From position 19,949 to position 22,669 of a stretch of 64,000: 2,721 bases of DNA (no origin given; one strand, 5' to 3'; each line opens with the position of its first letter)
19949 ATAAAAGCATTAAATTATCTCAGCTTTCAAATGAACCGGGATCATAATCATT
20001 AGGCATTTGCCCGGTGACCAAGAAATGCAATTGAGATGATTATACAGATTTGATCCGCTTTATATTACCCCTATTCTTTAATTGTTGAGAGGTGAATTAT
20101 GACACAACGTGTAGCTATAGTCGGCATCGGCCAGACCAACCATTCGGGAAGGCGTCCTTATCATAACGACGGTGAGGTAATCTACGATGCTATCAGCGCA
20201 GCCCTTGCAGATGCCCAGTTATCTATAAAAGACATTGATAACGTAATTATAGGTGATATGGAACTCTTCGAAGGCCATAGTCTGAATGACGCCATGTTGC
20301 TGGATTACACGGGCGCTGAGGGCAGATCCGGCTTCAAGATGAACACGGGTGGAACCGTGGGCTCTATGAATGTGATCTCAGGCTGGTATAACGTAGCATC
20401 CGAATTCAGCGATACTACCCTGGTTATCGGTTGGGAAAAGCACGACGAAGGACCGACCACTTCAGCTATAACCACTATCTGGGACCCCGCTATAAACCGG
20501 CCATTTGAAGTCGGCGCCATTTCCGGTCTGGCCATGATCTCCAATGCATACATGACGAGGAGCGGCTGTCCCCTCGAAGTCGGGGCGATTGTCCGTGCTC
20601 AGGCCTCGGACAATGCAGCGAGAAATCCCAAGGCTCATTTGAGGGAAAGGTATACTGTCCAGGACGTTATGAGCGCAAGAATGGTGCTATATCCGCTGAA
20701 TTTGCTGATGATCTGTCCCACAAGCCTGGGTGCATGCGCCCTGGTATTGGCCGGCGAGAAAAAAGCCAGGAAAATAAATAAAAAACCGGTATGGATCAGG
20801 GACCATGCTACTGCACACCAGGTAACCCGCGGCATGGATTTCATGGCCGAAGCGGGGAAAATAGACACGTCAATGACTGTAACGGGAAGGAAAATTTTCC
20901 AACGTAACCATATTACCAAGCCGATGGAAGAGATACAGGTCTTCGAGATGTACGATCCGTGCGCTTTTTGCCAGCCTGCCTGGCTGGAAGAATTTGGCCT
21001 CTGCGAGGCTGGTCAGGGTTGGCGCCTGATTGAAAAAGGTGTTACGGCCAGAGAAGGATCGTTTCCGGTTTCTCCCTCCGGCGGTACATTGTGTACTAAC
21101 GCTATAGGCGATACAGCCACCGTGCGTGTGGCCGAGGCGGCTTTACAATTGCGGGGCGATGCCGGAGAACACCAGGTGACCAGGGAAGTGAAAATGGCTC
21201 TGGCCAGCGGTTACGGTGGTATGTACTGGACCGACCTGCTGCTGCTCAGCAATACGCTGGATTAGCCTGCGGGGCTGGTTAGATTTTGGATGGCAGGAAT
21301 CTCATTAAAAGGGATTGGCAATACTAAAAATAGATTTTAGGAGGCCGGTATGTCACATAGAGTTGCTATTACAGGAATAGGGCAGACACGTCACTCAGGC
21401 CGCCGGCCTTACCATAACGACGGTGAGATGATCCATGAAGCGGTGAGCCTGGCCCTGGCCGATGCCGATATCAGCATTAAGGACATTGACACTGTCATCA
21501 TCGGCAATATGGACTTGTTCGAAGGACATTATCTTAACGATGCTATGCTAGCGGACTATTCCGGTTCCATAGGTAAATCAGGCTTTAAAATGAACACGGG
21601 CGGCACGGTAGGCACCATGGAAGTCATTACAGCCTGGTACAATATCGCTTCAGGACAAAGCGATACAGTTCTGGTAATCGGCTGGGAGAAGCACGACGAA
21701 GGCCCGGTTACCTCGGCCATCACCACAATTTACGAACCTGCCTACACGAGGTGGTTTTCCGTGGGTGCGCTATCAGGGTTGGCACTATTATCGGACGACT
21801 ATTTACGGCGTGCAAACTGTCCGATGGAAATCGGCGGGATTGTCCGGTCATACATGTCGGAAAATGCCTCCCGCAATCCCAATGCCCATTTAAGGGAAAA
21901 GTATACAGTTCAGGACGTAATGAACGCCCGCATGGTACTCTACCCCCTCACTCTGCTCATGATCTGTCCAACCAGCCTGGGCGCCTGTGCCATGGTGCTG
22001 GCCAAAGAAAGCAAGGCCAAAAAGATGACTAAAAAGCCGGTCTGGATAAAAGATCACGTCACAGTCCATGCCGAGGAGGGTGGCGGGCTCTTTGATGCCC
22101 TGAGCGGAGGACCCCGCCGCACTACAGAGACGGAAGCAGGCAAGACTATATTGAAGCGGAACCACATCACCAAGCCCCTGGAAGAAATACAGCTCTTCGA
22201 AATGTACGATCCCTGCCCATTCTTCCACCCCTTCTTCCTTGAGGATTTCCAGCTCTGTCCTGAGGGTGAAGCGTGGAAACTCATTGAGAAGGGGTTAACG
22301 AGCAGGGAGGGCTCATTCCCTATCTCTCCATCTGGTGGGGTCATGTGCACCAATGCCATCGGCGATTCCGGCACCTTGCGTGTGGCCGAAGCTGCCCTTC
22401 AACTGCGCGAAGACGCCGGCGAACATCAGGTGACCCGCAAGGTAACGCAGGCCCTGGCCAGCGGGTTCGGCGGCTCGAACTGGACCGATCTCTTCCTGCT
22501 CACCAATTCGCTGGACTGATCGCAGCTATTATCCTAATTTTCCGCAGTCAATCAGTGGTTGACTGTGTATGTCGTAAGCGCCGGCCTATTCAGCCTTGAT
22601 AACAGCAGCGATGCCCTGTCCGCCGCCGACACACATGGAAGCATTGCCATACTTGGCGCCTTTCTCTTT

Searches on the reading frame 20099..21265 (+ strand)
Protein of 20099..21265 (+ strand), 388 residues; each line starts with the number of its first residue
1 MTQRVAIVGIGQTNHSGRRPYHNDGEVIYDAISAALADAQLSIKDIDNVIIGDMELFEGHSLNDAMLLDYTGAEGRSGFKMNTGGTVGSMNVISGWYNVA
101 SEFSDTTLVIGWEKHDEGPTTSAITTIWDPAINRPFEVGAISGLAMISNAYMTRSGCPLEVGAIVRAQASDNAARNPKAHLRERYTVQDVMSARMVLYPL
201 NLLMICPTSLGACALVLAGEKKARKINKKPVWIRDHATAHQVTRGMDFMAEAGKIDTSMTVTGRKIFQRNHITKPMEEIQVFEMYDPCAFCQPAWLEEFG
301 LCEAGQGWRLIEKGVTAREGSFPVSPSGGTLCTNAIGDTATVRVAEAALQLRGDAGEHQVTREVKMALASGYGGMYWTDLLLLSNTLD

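Call 8: search_protein_families(library=pfam, proteins=[window:20099-21265:+], max_evalue=0.001)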
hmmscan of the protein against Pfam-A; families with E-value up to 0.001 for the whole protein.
window:20099-21265:+ (388 aa): 2 families
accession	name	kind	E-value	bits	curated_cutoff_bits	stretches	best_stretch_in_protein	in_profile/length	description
PF22691.2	Thiolase_C_1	-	9.9e-26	90.6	28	1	257-379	18-137/144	Thiolase C-terminal domain-like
PF00108.29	Thiolase_N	-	0.00042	20.2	26.4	1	26-138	25-138/260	Thiolase, N-terminal domain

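Call 26: search_solved_structures(query=window:20099-21262:+, max_evalue=0.00001)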
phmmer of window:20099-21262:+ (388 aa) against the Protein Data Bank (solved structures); distinct sequences matched with E-value up to 0.00001: 18.
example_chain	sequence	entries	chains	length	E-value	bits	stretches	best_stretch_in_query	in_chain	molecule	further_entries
4yzo_A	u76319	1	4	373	6.5e-32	114.5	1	6-374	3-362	Putative acyl-CoA acyltransferase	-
7yvy_A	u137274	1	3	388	2.1e-25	93.1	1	4-374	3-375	Acetyl-CoA acetyltransferase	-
7pxp_C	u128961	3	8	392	2.7e-25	92.7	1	83-374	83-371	Benzoylsuccinyl-CoA thiolase subunit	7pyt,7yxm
6esq_A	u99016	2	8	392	3.2e-24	89.2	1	4-376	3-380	acetoacetyl-CoA thiolase | Acetyl-CoA acetyltransferase thiolase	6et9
6hsj_A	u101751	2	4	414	1.6e-23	86.8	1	3-372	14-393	SCP2-thiolase (type-1)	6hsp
6hrv_A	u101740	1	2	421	1.7e-23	86.8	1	3-372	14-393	SCP2-thiolase (type-1)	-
4u4e_A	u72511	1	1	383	4.6e-22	82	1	3-375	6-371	Thiolase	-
9myr_A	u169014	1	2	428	8.9e-20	74.5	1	141-376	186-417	Nonspecific lipid-transfer protein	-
5ab4_A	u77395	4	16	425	1.2e-14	57.6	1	277-378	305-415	SCP2-THIOLASE LIKE PROTEIN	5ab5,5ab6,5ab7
6ok1_A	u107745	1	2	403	6.7e-14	55.2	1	5-355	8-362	Lipid-transfer protein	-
4bia_A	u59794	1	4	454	3.1e-11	46.4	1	158-364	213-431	3-KETOACYL-COA THIOLASE, PUTATIVE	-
4bi9_A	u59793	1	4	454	5.7e-11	45.5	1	158-364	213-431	3-KETOACYL-COA THIOLASE, PUTATIVE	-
9skm_I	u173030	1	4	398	4.4e-08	36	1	3-376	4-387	2,4-diacetylphloroglucinol biosynthesis protein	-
9skh_I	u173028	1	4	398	1e-07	34.8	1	3-376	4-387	2,4-diacetylphloroglucinol biosynthesis protein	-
3zbk_A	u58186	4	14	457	2.9e-07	33.3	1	157-371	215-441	3-KETOACYL-COA THIOLASE-LIKE PROTEIN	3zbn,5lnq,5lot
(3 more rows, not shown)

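Call 42: search_protein_families(library=ncbifam, proteins=[window:20099-21265:+], max_evalue=0.00001)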
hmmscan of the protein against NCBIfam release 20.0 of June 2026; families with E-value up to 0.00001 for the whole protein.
window:20099-21265:+ (388 aa): 17 families
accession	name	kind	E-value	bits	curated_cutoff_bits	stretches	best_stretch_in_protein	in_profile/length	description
NF006180.0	PRK08313.1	subfamily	3.5e-91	305.9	514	1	2-375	3-373/389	thiolase domain-containing protein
NF004721.0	PRK06065.1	equivalog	2.8e-67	227.3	455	1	2-376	9-383/393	thiolase domain-containing protein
NF004720.0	PRK06064.1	subfamily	3.5e-54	184.1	420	1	3-374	2-375/389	thiolase domain-containing protein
NF053570.1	AcCoTHIOL_METTL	equivalog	4e-43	147.7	600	1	4-375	3-372/385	acetyl-CoA acetyltransferase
NF004811.0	PRK06158.1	subfamily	1.6e-42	145.8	421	1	4-376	9-370/384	acetyl-CoA acetyltransferase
NF004982.0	PRK06365.1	equivalog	1.7e-42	146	695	2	2-244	15-261/430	thiolase domain-containing protein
NF004810.0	PRK06157.1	equivalog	2.6e-42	145.4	403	1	2-375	6-384/400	acetyl-CoA acetyltransferase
NF009228.0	PRK12578.1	subfamily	2.9e-41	141.4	485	1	1-374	1-375/387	thiolase domain-containing protein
NF004715.0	PRK06059.1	equivalog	5e-39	134.4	424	1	2-370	3-384/399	lipid-transfer protein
NF006102.0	PRK08256.1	subfamily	1.5e-37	129.6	436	1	1-370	1-377/394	lipid-transfer protein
NF005892.0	PRK07855.1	subfamily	1.9e-36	125.8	469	1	2-371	5-377/390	lipid-transfer protein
NF006010.0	PRK08142.1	subfamily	1.8e-34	119.2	462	1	10-376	10-374/388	thiolase domain-containing protein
NF004722.0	PRK06066.1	equivalog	4.6e-34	118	516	1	2-367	3-367/385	thiolase domain-containing protein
NF005704.0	PRK07516.1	subfamily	5.4e-29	101.3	412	1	3-374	2-375/389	thiolase domain-containing protein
NF053628.1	BnzsclthlBbsBGT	equivalog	9.9e-26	90.4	750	1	80-374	79-370/389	benzoylsuccinyl-CoA thiolase subunit BbsB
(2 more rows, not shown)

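Call 64: search_solved_structures(query=window:20099-21262:+, max_evalue=1e-20, show_alignments=5)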
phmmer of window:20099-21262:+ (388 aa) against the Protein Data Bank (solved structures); distinct sequences matched with E-value up to 1e-20: 7.
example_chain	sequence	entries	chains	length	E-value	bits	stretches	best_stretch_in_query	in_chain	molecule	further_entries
4yzo_A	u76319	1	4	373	6.5e-32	114.5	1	6-374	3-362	Putative acyl-CoA acyltransferase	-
7yvy_A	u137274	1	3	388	2.1e-25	93.1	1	4-374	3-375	Acetyl-CoA acetyltransferase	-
7pxp_C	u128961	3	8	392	2.7e-25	92.7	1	83-374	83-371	Benzoylsuccinyl-CoA thiolase subunit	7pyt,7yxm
6esq_A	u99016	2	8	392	3.2e-24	89.2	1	4-376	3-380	acetoacetyl-CoA thiolase | Acetyl-CoA acetyltransferase thiolase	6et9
6hsj_A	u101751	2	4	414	1.6e-23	86.8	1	3-372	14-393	SCP2-thiolase (type-1)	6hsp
6hrv_A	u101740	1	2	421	1.7e-23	86.8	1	3-372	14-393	SCP2-thiolase (type-1)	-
4u4e_A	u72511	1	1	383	4.6e-22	82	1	3-375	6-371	Thiolase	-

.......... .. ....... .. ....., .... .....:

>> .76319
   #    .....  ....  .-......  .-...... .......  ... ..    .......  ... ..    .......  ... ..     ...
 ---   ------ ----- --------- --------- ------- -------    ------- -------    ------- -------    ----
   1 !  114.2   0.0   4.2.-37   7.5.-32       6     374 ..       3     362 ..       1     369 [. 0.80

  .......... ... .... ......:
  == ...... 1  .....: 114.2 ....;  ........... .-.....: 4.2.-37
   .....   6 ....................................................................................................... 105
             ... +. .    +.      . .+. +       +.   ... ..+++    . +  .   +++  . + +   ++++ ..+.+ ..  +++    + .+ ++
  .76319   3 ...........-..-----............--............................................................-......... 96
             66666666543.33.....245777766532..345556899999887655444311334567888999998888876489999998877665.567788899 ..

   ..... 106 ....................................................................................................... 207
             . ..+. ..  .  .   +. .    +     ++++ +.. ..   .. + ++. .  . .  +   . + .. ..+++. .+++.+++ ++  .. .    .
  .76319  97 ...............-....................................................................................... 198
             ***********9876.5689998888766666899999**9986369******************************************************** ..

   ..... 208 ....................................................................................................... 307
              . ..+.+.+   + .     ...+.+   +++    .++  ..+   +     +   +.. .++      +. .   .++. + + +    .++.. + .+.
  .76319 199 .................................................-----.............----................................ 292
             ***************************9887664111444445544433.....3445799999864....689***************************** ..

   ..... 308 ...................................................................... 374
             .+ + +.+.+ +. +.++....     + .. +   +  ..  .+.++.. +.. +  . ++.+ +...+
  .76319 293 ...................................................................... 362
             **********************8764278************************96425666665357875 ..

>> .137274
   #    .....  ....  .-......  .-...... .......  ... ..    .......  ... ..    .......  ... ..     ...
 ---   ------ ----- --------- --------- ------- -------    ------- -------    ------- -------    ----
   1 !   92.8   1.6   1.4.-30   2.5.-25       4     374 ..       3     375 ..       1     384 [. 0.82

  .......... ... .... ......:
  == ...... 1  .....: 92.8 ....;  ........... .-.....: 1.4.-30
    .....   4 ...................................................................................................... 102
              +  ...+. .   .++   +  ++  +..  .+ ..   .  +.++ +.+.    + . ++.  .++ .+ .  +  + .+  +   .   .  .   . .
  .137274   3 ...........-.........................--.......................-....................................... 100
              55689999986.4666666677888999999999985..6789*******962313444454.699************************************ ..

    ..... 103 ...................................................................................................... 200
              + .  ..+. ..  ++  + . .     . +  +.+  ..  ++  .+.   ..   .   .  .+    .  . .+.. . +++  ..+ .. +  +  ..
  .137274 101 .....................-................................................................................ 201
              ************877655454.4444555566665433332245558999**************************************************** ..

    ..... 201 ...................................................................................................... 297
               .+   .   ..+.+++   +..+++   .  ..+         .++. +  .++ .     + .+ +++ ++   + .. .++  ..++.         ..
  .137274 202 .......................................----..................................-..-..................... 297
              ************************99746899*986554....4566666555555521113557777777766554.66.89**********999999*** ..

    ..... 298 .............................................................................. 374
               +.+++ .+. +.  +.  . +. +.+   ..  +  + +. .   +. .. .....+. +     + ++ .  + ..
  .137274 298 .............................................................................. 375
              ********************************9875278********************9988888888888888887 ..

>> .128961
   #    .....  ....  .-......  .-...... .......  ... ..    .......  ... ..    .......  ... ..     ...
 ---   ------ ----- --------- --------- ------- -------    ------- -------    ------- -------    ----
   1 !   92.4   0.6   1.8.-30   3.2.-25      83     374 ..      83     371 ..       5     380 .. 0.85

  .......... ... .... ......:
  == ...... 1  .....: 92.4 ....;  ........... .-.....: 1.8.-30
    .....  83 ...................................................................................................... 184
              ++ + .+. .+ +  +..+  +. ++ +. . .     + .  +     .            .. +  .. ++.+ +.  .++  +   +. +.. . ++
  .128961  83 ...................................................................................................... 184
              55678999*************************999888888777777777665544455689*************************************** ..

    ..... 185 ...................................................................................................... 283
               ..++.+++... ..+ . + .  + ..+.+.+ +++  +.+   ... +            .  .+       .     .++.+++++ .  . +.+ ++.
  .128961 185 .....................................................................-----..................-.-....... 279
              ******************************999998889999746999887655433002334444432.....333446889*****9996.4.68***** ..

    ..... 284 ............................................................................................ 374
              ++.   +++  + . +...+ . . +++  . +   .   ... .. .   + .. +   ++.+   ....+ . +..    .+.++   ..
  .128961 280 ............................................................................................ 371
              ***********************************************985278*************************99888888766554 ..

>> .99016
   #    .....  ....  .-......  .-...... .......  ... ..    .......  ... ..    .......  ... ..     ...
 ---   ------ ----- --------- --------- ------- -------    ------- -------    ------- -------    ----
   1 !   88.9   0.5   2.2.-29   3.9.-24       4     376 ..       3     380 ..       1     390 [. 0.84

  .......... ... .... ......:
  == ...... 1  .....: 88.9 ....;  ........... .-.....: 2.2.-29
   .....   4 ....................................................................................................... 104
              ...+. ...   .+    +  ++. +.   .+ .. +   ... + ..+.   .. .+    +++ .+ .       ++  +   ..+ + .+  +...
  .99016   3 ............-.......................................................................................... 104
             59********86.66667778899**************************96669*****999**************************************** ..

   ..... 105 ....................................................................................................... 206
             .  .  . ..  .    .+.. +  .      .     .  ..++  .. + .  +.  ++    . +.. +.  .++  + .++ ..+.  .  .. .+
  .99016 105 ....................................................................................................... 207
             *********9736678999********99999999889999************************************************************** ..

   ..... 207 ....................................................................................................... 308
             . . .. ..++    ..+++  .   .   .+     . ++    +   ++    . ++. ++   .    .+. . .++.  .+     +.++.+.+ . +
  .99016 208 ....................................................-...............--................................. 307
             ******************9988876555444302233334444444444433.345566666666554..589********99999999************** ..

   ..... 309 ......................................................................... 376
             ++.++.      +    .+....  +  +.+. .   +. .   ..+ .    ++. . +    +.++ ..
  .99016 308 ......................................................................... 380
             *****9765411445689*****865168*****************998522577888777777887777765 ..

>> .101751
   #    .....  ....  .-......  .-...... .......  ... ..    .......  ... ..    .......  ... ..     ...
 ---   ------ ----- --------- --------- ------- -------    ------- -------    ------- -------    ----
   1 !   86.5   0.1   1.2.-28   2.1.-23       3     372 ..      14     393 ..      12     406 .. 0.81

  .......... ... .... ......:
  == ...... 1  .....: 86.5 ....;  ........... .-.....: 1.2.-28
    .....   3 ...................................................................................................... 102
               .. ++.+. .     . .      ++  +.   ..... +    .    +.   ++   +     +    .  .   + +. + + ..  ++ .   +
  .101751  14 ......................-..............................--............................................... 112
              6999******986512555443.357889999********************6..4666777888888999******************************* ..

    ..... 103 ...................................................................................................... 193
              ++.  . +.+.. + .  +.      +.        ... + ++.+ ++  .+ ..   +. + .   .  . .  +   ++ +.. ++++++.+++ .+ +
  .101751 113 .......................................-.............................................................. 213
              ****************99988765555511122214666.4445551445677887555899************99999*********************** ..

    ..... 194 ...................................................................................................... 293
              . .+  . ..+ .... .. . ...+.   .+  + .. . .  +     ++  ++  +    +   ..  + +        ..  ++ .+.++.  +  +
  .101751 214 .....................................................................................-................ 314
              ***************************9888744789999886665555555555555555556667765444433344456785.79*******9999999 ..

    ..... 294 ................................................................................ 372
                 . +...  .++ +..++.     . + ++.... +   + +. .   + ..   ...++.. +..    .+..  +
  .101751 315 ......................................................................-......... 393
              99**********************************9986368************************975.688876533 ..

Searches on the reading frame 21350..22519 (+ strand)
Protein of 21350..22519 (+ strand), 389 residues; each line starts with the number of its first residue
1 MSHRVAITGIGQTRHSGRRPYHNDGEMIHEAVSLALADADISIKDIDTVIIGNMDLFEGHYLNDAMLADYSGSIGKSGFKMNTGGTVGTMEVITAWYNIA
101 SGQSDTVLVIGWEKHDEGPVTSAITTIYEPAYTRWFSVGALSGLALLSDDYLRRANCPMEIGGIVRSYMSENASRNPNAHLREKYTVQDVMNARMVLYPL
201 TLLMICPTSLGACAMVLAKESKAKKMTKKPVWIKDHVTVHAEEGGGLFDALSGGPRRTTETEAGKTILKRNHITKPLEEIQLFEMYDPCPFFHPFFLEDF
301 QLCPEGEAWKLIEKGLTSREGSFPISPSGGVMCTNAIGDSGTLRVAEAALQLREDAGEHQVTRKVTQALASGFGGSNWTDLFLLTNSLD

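Call 8: search_protein_families(library=pfam, proteins=[window:21350-22519:+], max_evalue=0.001)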
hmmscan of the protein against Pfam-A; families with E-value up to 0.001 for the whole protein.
window:21350-22519:+ (389 aa): 2 families
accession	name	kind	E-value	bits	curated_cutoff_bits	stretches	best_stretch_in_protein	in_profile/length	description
PF22691.2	Thiolase_C_1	-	7.3e-23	81.3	28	1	262-377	22-134/144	Thiolase C-terminal domain-like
PF00108.29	Thiolase_N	-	8.6e-07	29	26.4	1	23-122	22-122/260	Thiolase, N-terminal domain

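Call 42: search_protein_families(library=ncbifam, proteins=[window:21350-22519:+], max_evalue=0.00001)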
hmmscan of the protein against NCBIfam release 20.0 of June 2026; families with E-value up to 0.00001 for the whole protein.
window:21350-22519:+ (389 aa): 17 families
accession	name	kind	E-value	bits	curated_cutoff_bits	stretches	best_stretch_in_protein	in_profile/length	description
NF006180.0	PRK08313.1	subfamily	1.5e-90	303.9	514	1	2-377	3-375/389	thiolase domain-containing protein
NF004721.0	PRK06065.1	equivalog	1.7e-61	208.3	455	1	2-374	9-380/393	thiolase domain-containing protein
NF004720.0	PRK06064.1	subfamily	4e-53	180.6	420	1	3-376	2-376/389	thiolase domain-containing protein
NF004810.0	PRK06157.1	equivalog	2.5e-43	148.7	403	1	2-376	6-384/400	acetyl-CoA acetyltransferase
NF004982.0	PRK06365.1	equivalog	5.8e-41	140.9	695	2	2-235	15-252/430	thiolase domain-containing protein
NF053570.1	AcCoTHIOL_METTL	equivalog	4.9e-40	137.6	600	1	4-379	3-375/385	acetyl-CoA acetyltransferase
NF004811.0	PRK06158.1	subfamily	4.6e-38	131.2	421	1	4-376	9-369/384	acetyl-CoA acetyltransferase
NF009228.0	PRK12578.1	subfamily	5.3e-37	127.4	485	1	1-377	1-377/387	thiolase domain-containing protein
NF004715.0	PRK06059.1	equivalog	2.6e-36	125.4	424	1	3-370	4-385/399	lipid-transfer protein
NF006102.0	PRK08256.1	subfamily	3.7e-33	115.1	436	1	1-375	1-383/394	lipid-transfer protein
NF004722.0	PRK06066.1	equivalog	6.9e-33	114.2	516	1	3-370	4-367/385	thiolase domain-containing protein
NF005892.0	PRK07855.1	subfamily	1.9e-28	99.5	469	1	2-361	5-366/390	lipid-transfer protein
NF006010.0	PRK08142.1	subfamily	1.8e-27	96.1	462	1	10-376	10-373/388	thiolase domain-containing protein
NF005704.0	PRK07516.1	subfamily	3.5e-25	88.8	412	1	4-375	3-375/389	thiolase domain-containing protein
NF053628.1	BnzsclthlBbsBGT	equivalog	1.1e-23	83.7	750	1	4-370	6-365/389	benzoylsuccinyl-CoA thiolase subunit BbsB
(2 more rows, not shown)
